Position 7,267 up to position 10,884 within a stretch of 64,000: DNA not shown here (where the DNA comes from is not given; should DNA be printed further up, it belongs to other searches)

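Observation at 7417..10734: Long RelA/SpoT homologue fused in frame to a ~14-TM domain ending in a DMT/EamA-like permease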

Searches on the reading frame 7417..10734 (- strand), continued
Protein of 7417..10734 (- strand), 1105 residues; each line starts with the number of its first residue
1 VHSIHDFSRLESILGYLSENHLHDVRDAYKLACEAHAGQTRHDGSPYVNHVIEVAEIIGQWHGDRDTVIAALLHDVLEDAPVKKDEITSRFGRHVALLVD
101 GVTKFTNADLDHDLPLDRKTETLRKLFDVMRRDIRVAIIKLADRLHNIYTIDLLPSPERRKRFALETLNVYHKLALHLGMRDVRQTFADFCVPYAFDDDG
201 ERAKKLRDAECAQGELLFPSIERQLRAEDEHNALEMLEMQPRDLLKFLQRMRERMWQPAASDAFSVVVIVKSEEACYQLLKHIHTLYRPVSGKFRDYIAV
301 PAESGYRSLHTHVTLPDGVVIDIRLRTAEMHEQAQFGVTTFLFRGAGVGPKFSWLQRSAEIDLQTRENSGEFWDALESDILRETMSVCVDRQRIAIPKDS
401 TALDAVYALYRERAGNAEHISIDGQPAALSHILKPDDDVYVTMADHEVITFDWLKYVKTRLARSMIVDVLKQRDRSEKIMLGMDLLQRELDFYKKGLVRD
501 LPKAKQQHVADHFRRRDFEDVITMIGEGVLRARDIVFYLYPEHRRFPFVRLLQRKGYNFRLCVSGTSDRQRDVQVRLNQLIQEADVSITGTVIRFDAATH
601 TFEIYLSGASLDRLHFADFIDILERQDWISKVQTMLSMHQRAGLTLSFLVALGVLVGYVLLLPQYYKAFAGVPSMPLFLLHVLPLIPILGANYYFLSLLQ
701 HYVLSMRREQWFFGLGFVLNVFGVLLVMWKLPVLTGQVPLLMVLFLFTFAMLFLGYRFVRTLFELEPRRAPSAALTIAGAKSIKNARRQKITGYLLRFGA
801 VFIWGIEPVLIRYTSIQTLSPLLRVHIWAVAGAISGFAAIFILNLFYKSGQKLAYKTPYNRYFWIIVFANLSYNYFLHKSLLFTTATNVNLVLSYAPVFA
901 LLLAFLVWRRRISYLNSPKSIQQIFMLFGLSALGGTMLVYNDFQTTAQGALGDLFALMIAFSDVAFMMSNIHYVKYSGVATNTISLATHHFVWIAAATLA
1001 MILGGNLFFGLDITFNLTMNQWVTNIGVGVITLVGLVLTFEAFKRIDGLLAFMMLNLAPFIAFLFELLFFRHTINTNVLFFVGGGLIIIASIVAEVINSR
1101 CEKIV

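Call 47: find_homologous_proteins(query=P0084, max_evalue=1e-60)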
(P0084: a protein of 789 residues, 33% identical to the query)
Query P0084 (789 aa): 7996 proteins with E <= 1e-60 among 8000 candidates; the best 120 are listed.
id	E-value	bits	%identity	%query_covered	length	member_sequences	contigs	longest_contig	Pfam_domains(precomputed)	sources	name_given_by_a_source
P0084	0.0e+0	1789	100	100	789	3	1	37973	PF04607.24,PF13328.13,PF19296.6,PF02824.28,PF01966.29,PF13291.13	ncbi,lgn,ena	-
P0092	0.0e+0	1397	77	100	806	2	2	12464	PF04607.24,PF13328.13,PF19296.6,PF02824.28,PF01966.29,PF13291.13,PF01842.32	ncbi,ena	-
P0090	0.0e+0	1394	77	100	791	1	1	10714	PF04607.24,PF13328.13,PF19296.6,PF02824.28,PF01966.29,PF13291.13,PF01842.32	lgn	-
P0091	0.0e+0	1384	77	100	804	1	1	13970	PF04607.24,PF13328.13,PF19296.6,PF02824.28,PF01966.29,PF13291.13,PF01842.32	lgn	-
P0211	0.0e+0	1360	75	100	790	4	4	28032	PF04607.24,PF13328.13,PF02824.28,PF01966.29,PF13291.13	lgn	-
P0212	0.0e+0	1336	74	99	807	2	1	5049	PF04607.24,PF13328.13,PF19296.6,PF02824.28,PF01966.29,PF13291.13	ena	-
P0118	0.0e+0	1326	74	100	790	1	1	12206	PF04607.24,PF13328.13,PF02824.28,PF01966.29,PF13291.13,PF01842.32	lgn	-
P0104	0.0e+0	1308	73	99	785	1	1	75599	PF04607.24,PF13328.13,PF19296.6,PF02824.28,PF01966.29,PF13291.13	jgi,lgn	jgi:guanosine-3',5'-bis(diphosphate) 3'-pyrophosphohydrolase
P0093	0.0e+0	1308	73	99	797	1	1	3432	PF04607.24,PF13328.13,PF19296.6,PF02824.28,PF01966.29,PF13291.13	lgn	-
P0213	0.0e+0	1177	66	100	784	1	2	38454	PF04607.24,PF13328.13,PF19296.6,PF02824.28,PF01966.29,PF13291.13,PF01842.32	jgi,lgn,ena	jgi:GTP pyrophosphokinase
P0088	0.0e+0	1162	65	99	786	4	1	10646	PF04607.24,PF13328.13,PF19296.6,PF02824.28,PF01966.29,PF13291.13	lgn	-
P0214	0.0e+0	1131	65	99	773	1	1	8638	PF04607.24,PF13328.13,PF19296.6,PF02824.28,PF01966.29,PF13291.13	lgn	-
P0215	0.0e+0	1128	65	99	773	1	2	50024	PF04607.24,PF13328.13,PF19296.6,PF02824.28,PF01966.29,PF13291.13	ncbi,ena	-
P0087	0.0e+0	1126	65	99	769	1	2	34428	PF04607.24,PF13328.13,PF19296.6,PF02824.28,PF01966.29,PF13291.13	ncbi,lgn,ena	-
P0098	0.0e+0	1117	65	99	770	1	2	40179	PF04607.24,PF13328.13,PF19296.6,PF02824.28,PF01966.29,PF13291.13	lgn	-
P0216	0.0e+0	1106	64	99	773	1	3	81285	PF04607.24,PF13328.13,PF19296.6,PF02824.28,PF01966.29,PF13291.13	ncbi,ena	-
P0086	0.0e+0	1106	64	99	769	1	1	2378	PF04607.24,PF13328.13,PF19296.6,PF02824.28,PF01966.29,PF13291.13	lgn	-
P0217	2.5e-244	831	50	100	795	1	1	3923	PF04607.24,PF13328.13,PF19296.6,PF02824.28,PF01966.29,PF13291.13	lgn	-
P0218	7.8e-236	803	49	99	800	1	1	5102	PF04607.24,PF13328.13,PF19296.6,PF02824.28,PF01966.29,PF13291.13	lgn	-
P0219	1.4e-233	796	49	99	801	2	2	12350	PF04607.24,PF13328.13,PF19296.6,PF02824.28,PF01966.29,PF13291.13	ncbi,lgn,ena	-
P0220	4.7e-221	754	48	96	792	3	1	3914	PF04607.24,PF13328.13,PF19296.6,PF02824.28,PF01966.29,PF13291.13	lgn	-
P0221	4.9e-215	735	46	98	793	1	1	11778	PF04607.24,PF13328.13,PF19296.6,PF02824.28,PF01966.29,PF13291.13,PF01842.32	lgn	-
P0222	1.8e-206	706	44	98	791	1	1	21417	PF04607.24,PF13328.13,PF19296.6,PF02824.28,PF01966.29,PF22629.3,PF13291.13,PF01842.32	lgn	-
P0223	2.0e-206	706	43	98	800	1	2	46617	PF04607.24,PF13328.13,PF19296.6,PF02824.28,PF01966.29,PF13291.13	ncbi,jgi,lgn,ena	-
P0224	2.9e-206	705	46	98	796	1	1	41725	PF04607.24,PF13328.13,PF19296.6,PF02824.28,PF01966.29,PF13291.13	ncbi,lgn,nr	ncbi:RelA/SpoT family protein [Candidatus Peregrinibacteria bacterium]|nr:RelA/SpoT family protein [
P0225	6.2e-206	704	44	98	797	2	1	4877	PF04607.24,PF13328.13,PF19296.6,PF02824.28,PF01966.29,PF13291.13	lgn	-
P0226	2.4e-205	702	45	98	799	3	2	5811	PF04607.24,PF13328.13,PF19296.6,PF02824.28,PF01966.29,PF13291.13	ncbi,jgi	jgi:GTP pyrophosphokinase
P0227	2.7e-205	702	45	95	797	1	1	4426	PF04607.24,PF13328.13,PF19296.6,PF02824.28,PF01966.29,PF13291.13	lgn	-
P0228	3.5e-205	702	44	97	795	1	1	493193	PF04607.24,PF13328.13,PF19296.6,PF02824.28,PF01966.29,PF13291.13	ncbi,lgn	-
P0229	3.1e-204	699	44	98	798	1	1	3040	PF04607.24,PF13328.13,PF19296.6,PF02824.28,PF01966.29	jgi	jgi:GTP pyrophosphokinase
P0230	7.7e-204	697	45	98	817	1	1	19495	PF04607.24,PF13328.13,PF19296.6,PF02824.28,PF01966.29,PF13291.13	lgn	-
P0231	8.4e-204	697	43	98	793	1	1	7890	PF04607.24,PF13328.13,PF19296.6,PF02824.28,PF01966.29,PF13291.13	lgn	-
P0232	1.3e-203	697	44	98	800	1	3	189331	PF04607.24,PF13328.13,PF19296.6,PF02824.28,PF01966.29,PF13291.13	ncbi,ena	-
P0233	1.7e-203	696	44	98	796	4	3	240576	PF04607.24,PF13328.13,PF19296.6,PF02824.28,PF01966.29,PF13291.13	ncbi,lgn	-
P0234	2.4e-203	696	44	98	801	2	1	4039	PF04607.24,PF13328.13,PF19296.6,PF02824.28,PF01966.29,PF13291.13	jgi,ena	-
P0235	3.0e-203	696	44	98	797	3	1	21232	PF04607.24,PF13328.13,PF19296.6,PF02824.28,PF01966.29,PF13291.13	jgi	jgi:GTP pyrophosphokinase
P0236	1.0e-202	694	44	97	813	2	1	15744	PF04607.24,PF13328.13,PF19296.6,PF02824.28,PF01966.29,PF13291.13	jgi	-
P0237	1.0e-202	694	43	98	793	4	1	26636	PF04607.24,PF13328.13,PF19296.6,PF02824.28,PF01966.29,PF13291.13,PF01842.32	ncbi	-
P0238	2.0e-202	693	43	98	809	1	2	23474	PF04607.24,PF13328.13,PF19296.6,PF02824.28,PF01966.29,PF13291.13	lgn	-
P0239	2.8e-202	692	44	98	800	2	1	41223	PF04607.24,PF13328.13,PF19296.6,PF02824.28,PF01966.29,PF13291.13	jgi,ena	-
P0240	4.3e-202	692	43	98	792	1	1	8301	PF04607.24,PF13328.13,PF19296.6,PF02824.28,PF01966.29,PF13291.13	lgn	-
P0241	6.9e-202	691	44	98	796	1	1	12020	PF04607.24,PF13328.13,PF19296.6,PF02824.28,PF01966.29,PF13291.13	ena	-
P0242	9.7e-202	691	43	98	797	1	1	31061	PF04607.24,PF13328.13,PF19296.6,PF02824.28,PF01966.29,PF13291.13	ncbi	-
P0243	1.0e-201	690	43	96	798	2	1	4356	PF04607.24,PF13328.13,PF19296.6,PF02824.28,PF01966.29,PF13291.13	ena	-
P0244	1.4e-201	690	44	97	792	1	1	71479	PF04607.24,PF13328.13,PF19296.6,PF02824.28,PF01966.29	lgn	-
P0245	1.5e-201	690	42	98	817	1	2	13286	PF04607.24,PF13328.13,PF19296.6,PF02824.28,PF01966.29,PF13291.13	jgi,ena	-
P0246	1.7e-201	690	43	97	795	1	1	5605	PF04607.24,PF13328.13,PF19296.6,PF02824.28,PF01966.29,PF13291.13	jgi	jgi:GTP diphosphokinase / guanosine-3',5'-bis(diphosphate) 3'-diphosphatase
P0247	1.9e-201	690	42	98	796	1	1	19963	PF04607.24,PF13328.13,PF02824.28,PF01966.29,PF13291.13,PF01842.32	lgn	-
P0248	2.2e-201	689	43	98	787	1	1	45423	PF04607.24,PF13328.13,PF19296.6,PF02824.28,PF01966.29,PF13291.13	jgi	jgi:GTP diphosphokinase / guanosine-3',5'-bis(diphosphate) 3'-diphosphatase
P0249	2.4e-200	686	44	98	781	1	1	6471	PF04607.24,PF13328.13,PF19296.6,PF02824.28,PF01966.29,PF13291.13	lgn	-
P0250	2.4e-200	686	43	98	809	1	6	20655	PF04607.24,PF13328.13,PF19296.6,PF02824.28,PF01966.29,PF13291.13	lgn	-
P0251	6.3e-200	685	44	99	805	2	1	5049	PF04607.24,PF13328.13,PF19296.6,PF02824.28,PF01966.29,PF13291.13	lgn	-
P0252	1.7e-199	683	43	98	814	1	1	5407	PF04607.24,PF13328.13,PF19296.6,PF02824.28,PF01966.29,PF13291.13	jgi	jgi:GTP pyrophosphokinase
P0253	1.8e-199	683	43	97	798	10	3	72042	PF04607.24,PF13328.13,PF19296.6,PF02824.28,PF01966.29,PF13291.13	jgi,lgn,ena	jgi:GTP pyrophosphokinase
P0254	2.5e-199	683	43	99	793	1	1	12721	PF04607.24,PF13328.13,PF19296.6,PF02824.28,PF01966.29,PF13291.13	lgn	-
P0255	6.3e-199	681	44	98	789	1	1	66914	PF04607.24,PF13328.13,PF19296.6,PF02824.28,PF01966.29,PF13291.13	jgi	jgi:guanosine-3',5'-bis(diphosphate) 3'-pyrophosphohydrolase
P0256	7.8e-199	681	43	98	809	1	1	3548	PF04607.24,PF13328.13,PF19296.6,PF02824.28,PF01966.29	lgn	-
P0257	8.6e-199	681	46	86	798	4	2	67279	PF04607.24,PF13328.13,PF19296.6,PF02824.28,PF01966.29,PF13291.13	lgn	-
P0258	1.5e-198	680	43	98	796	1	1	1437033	PF04607.24,PF13328.13,PF19296.6,PF02824.28,PF01966.29,PF13291.13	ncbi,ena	-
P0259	1.8e-198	680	43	98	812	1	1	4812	PF04607.24,PF13328.13,PF19296.6,PF02824.28,PF01966.29,PF13291.13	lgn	-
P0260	3.1e-198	679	43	98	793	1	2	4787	PF04607.24,PF13328.13,PF19296.6,PF02824.28,PF01966.29,PF13291.13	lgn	-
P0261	3.6e-198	679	43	98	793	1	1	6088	PF04607.24,PF13328.13,PF19296.6,PF02824.28,PF01966.29,PF13291.13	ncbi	-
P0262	1.1e-197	677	43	98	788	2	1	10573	PF04607.24,PF13328.13,PF19296.6,PF02824.28,PF01966.29,PF13291.13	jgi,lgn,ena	-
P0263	1.2e-197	677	43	98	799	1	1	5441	PF04607.24,PF13328.13,PF19296.6,PF02824.28,PF01966.29,PF13291.13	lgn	-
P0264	1.6e-197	677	42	98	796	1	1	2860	PF04607.24,PF13328.13,PF19296.6,PF02824.28,PF01966.29,PF13291.13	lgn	-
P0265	2.4e-197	676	43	98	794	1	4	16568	PF04607.24,PF13328.13,PF19296.6,PF02824.28,PF01966.29,PF13291.13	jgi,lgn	jgi:GTP pyrophosphokinase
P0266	2.6e-197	676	43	98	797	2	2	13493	PF04607.24,PF13328.13,PF19296.6,PF02824.28,PF01966.29,PF13291.13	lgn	-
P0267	3.8e-197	675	42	98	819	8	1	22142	PF04607.24,PF13328.13,PF19296.6,PF02824.28,PF01966.29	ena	-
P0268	5.3e-197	675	44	95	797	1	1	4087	PF04607.24,PF13328.13,PF19296.6,PF02824.28,PF01966.29,PF13291.13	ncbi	-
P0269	6.7e-197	675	42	98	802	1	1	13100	PF04607.24,PF13328.13,PF19296.6,PF02824.28,PF01966.29,PF13291.13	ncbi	-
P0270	9.9e-197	674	43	97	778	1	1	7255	PF04607.24,PF13328.13,PF19296.6,PF02824.28,PF01966.29,PF13291.13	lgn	-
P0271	1.0e-196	674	43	98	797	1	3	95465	PF04607.24,PF13328.13,PF19296.6,PF02824.28,PF01966.29,PF13291.13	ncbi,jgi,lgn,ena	-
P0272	1.1e-196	674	42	98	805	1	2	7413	PF04607.24,PF13328.13,PF19296.6,PF02824.28,PF01966.29,PF13291.13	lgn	-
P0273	1.5e-196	673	43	97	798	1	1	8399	PF04607.24,PF13328.13,PF19296.6,PF02824.28,PF01966.29,PF13291.13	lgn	-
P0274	2.9e-196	672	42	98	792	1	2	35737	PF04607.24,PF13328.13,PF19296.6,PF02824.28,PF01966.29,PF13291.13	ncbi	ncbi:RelA/SpoT family protein [Patescibacteria group bacterium]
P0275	3.0e-196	672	42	98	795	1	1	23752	PF04607.24,PF13328.13,PF19296.6,PF02824.28,PF01966.29,PF13291.13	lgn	-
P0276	4.2e-196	672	43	98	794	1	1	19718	PF04607.24,PF13328.13,PF19296.6,PF02824.28,PF01966.29,PF13291.13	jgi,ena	-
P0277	5.7e-196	671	45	94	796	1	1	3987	PF04607.24,PF13328.13,PF19296.6,PF02824.28,PF01966.29,PF13291.13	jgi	-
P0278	6.7e-196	671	43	98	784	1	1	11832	PF04607.24,PF13328.13,PF19296.6,PF02824.28,PF01966.29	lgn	-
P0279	1.1e-195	670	42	98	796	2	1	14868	PF04607.24,PF13328.13,PF19296.6,PF02824.28,PF01966.29,PF13291.13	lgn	-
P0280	1.2e-195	670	44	98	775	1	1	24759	PF04607.24,PF13328.13,PF19296.6,PF02824.28,PF01966.29,PF13291.13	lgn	-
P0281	1.2e-195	670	41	98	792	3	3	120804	PF04607.24,PF13328.13,PF19296.6,PF02824.28,PF01966.29,PF13291.13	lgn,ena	-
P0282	1.4e-195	670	42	98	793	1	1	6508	PF04607.24,PF13328.13,PF19296.6,PF02824.28,PF01966.29,PF13291.13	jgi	jgi:GTP pyrophosphokinase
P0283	2.0e-195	670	41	98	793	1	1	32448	PF04607.24,PF13328.13,PF19296.6,PF02824.28,PF01966.29,PF13291.13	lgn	-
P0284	2.7e-195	669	43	98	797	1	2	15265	PF04607.24,PF13328.13,PF19296.6,PF02824.28,PF01966.29,PF13291.13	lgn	-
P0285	4.9e-195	668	44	97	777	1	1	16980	PF04607.24,PF13328.13,PF19296.6,PF02824.28,PF01966.29,PF13291.13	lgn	-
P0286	8.1e-195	668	43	96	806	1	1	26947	PF04607.24,PF13328.13,PF02824.28,PF01966.29,PF13291.13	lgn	-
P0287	1.1e-194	667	42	98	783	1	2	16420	PF04607.24,PF13328.13,PF19296.6,PF02824.28,PF01966.29,PF13291.13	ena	-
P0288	2.2e-194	666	43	97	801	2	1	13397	PF04607.24,PF13328.13,PF19296.6,PF02824.28,PF01966.29,PF13291.13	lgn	-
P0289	2.4e-194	666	42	98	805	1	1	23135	PF04607.24,PF13328.13,PF02824.28,PF01966.29,PF13291.13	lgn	-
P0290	2.8e-194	666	42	97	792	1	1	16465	PF04607.24,PF13328.13,PF19296.6,PF02824.28,PF01966.29,PF13291.13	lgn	-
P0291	9.0e-194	664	42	97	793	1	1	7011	PF04607.24,PF13328.13,PF19296.6,PF02824.28,PF01966.29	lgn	-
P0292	1.2e-193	664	41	98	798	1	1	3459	PF04607.24,PF13328.13,PF19296.6,PF02824.28,PF01966.29,PF13291.13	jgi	-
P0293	1.3e-193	664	42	97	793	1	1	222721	PF04607.24,PF13328.13,PF19296.6,PF02824.28,PF01966.29,PF13291.13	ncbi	ncbi:RelA/SpoT family protein [Patescibacteria group bacterium]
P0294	1.3e-193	664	43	98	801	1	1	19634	PF04607.24,PF13328.13,PF19296.6,PF02824.28,PF01966.29,PF13291.13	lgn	-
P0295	2.1e-193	663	42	97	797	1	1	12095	PF04607.24,PF13328.13,PF19296.6,PF02824.28,PF01966.29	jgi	-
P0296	2.7e-193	663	42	98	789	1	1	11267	PF04607.24,PF13328.13,PF19296.6,PF02824.28,PF01966.29,PF13291.13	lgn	-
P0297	2.9e-193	663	42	98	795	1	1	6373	PF04607.24,PF13328.13,PF19296.6,PF02824.28,PF01966.29,PF13291.13,PF01842.32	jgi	jgi:GTP pyrophosphokinase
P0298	3.5e-193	662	44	98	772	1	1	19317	PF04607.24,PF13328.13,PF19296.6,PF02824.28,PF01966.29,PF13291.13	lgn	-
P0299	4.2e-193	662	42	98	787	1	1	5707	PF04607.24,PF13328.13,PF19296.6,PF02824.28,PF01966.29,PF13291.13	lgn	-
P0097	6.4e-193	661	41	98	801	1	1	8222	PF04607.24,PF13328.13,PF19296.6,PF02824.28,PF01966.29,PF13291.13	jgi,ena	-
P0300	6.7e-193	661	41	98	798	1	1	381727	PF04607.24,PF13328.13,PF19296.6,PF02824.28,PF01966.29,PF13291.13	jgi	jgi:GTP diphosphokinase / guanosine-3',5'-bis(diphosphate) 3'-diphosphatase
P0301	1.3e-192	660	41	98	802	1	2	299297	PF04607.24,PF13328.13,PF19296.6,PF02824.28,PF01966.29,PF13291.13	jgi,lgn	jgi:GTP pyrophosphokinase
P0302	1.3e-192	660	43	98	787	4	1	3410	PF04607.24,PF13328.13,PF19296.6,PF02824.28,PF01966.29,PF13291.13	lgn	-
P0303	1.4e-192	660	43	96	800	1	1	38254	PF04607.24,PF13328.13,PF02824.28,PF01966.29,PF13291.13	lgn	-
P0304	1.5e-192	660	42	99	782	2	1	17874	PF04607.24,PF13328.13,PF19296.6,PF02824.28,PF01966.29,PF13291.13,PF01842.32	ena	-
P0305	2.4e-192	659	44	98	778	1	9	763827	PF04607.24,PF13328.13,PF02824.28,PF01966.29,PF13291.13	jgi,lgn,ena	jgi:GTP diphosphokinase / guanosine-3',5'-bis(diphosphate) 3'-diphosphatase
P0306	2.7e-192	659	41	99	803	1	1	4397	PF04607.24,PF13328.13,PF19296.6,PF02824.28,PF01966.29,PF13291.13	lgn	-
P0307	2.8e-192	659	42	99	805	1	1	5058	PF04607.24,PF13328.13,PF19296.6,PF02824.28,PF01966.29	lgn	-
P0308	2.9e-192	659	42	98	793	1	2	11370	PF04607.24,PF13328.13,PF02824.28,PF01966.29,PF13291.13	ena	-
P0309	4.3e-192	659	42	98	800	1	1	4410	PF04607.24,PF13328.13,PF02824.28,PF01966.29,PF13291.13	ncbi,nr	ncbi:RelA/SpoT family protein [Patescibacteria group bacterium]|nr:RelA/SpoT family protein [Patesci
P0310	4.4e-192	659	43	98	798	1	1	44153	PF04607.24,PF13328.13,PF19296.6,PF02824.28,PF01966.29,PF13291.13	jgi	-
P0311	5.2e-192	658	42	98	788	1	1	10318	PF04607.24,PF13328.13,PF19296.6,PF02824.28,PF01966.29,PF13291.13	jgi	jgi:GTP pyrophosphokinase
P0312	2.1e-191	656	42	98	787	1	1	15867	PF04607.24,PF13328.13,PF19296.6,PF02824.28,PF01966.29,PF13291.13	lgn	-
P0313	6.9e-191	655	45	92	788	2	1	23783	PF04607.24,PF13328.13,PF19296.6,PF02824.28,PF01966.29,PF13291.13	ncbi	-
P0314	1.5e-190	654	42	98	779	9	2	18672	PF04607.24,PF13328.13,PF19296.6,PF02824.28,PF01966.29,PF13291.13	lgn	-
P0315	1.5e-190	654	42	98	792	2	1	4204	PF04607.24,PF13328.13,PF19296.6,PF02824.28,PF01966.29,PF13291.13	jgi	-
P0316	1.7e-190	653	43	98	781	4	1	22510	PF04607.24,PF13328.13,PF02824.28,PF01966.29,PF13291.13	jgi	jgi:GTP diphosphokinase / guanosine-3',5'-bis(diphosphate) 3'-diphosphatase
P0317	2.0e-190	653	42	99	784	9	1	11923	PF04607.24,PF13328.13,PF19296.6,PF02824.28,PF01966.29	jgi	-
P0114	2.4e-190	653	42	98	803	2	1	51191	PF04607.24,PF13328.13,PF19296.6,PF02824.28,PF01966.29,PF13291.13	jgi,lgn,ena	-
